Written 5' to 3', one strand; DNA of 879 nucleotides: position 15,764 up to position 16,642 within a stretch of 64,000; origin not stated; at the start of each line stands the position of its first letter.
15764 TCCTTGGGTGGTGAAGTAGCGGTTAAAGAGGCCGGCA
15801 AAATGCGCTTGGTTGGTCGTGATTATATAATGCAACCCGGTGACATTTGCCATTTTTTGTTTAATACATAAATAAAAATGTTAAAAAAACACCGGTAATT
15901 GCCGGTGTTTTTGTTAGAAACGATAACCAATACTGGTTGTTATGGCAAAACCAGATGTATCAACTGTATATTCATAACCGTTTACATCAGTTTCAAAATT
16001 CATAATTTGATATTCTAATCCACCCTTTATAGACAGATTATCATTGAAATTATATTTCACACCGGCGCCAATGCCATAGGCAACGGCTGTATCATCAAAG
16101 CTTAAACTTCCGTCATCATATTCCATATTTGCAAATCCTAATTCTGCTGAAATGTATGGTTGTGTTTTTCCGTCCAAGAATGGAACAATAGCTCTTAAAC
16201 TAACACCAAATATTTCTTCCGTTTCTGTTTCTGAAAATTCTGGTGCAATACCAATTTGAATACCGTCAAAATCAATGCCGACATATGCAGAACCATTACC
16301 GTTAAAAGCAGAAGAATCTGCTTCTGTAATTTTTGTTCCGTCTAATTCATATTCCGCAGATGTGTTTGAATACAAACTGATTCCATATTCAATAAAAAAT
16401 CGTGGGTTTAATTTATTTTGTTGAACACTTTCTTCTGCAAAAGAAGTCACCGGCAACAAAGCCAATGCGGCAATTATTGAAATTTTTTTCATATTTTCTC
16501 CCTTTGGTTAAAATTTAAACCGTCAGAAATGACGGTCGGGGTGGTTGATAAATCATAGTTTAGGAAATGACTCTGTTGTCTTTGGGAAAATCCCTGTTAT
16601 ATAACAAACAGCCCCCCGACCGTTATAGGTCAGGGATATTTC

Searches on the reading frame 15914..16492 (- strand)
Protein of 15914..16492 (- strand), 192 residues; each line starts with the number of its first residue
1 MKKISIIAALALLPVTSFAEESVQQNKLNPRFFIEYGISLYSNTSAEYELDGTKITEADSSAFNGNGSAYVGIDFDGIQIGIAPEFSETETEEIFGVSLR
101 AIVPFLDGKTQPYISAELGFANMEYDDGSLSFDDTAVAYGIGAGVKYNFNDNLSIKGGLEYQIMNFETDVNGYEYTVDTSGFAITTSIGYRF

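Call 14: search_protein_families(library=pfam, proteins=[window:15914-16492:-], max_evalue=0.001)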
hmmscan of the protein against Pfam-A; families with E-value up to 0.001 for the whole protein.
window:15914-16492:- (192 aa): 3 families
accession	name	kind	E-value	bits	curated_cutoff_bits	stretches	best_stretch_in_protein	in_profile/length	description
PF13505.12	OMP_b-brl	-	1.4e-11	45.3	28.7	1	7-192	3-175/175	Outer membrane protein beta-barrel domain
PF02462.21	Opacity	-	2.5e-05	24.8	21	1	108-170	44-113/126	Opacity family porin protein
PF05736.17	OprF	-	0.00039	20.7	23.5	1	110-163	108-161/184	OprF membrane domain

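Call 15: find_encoding_contigs(protein=window:15914-16492:-, flank=3000, max_places=6)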
Protein window:15914-16492:- (192 aa): 16 contigs read that carry it; 6 places shown.
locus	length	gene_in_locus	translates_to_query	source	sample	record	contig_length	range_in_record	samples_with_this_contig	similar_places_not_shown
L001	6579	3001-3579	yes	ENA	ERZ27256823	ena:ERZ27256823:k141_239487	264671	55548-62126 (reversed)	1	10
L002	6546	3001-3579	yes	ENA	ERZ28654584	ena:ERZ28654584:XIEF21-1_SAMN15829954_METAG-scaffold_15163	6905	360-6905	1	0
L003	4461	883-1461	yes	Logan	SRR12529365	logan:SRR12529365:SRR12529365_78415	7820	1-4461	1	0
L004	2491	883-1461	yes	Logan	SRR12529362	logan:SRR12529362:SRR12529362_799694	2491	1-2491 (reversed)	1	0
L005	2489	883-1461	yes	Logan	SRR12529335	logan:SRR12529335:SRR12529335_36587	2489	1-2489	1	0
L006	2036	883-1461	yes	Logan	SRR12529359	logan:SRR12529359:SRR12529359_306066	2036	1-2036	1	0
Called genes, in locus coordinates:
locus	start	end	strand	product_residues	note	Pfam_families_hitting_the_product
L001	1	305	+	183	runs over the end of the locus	PF00908:dTDP_sugar_isom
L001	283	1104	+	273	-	PF01370:Epimerase, PF04321:RmlD_sub_bind, PF02719:Polysacc_synt_2 (weak), PF07993:NAD_binding_4 (faint), PF16363:GDP_Man_Dehyd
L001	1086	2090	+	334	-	PF01073:3Beta_HSD, PF01370:Epimerase, PF02719:Polysacc_synt_2, PF04321:RmlD_sub_bind, PF07993:NAD_binding_4 (weak), PF16363:GDP_Man_Dehyd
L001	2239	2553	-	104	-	PF01541:GIY-YIG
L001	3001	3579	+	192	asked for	PF13505:OMP_b-brl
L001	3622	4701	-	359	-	PF01926:MMR_HSR1, PF02421:FeoB_N (weak), PF06071:YchF-GTPase_C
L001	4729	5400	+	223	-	PF01458:SUFBD_core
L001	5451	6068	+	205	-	PF13505:OMP_b-brl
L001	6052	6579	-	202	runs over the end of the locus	-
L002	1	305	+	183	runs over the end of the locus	PF00908:dTDP_sugar_isom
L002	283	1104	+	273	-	PF01370:Epimerase, PF04321:RmlD_sub_bind, PF02719:Polysacc_synt_2 (weak), PF07993:NAD_binding_4 (faint), PF16363:GDP_Man_Dehyd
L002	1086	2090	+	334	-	PF01073:3Beta_HSD, PF01370:Epimerase, PF02719:Polysacc_synt_2, PF04321:RmlD_sub_bind, PF07993:NAD_binding_4 (weak), PF16363:GDP_Man_Dehyd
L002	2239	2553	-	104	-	PF01541:GIY-YIG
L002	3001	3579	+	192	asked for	PF13505:OMP_b-brl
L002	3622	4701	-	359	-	PF01926:MMR_HSR1, PF02421:FeoB_N (weak), PF06071:YchF-GTPase_C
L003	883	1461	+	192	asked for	PF13505:OMP_b-brl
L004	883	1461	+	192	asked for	PF13505:OMP_b-brl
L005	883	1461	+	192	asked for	PF13505:OMP_b-brl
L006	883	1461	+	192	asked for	PF13505:OMP_b-brl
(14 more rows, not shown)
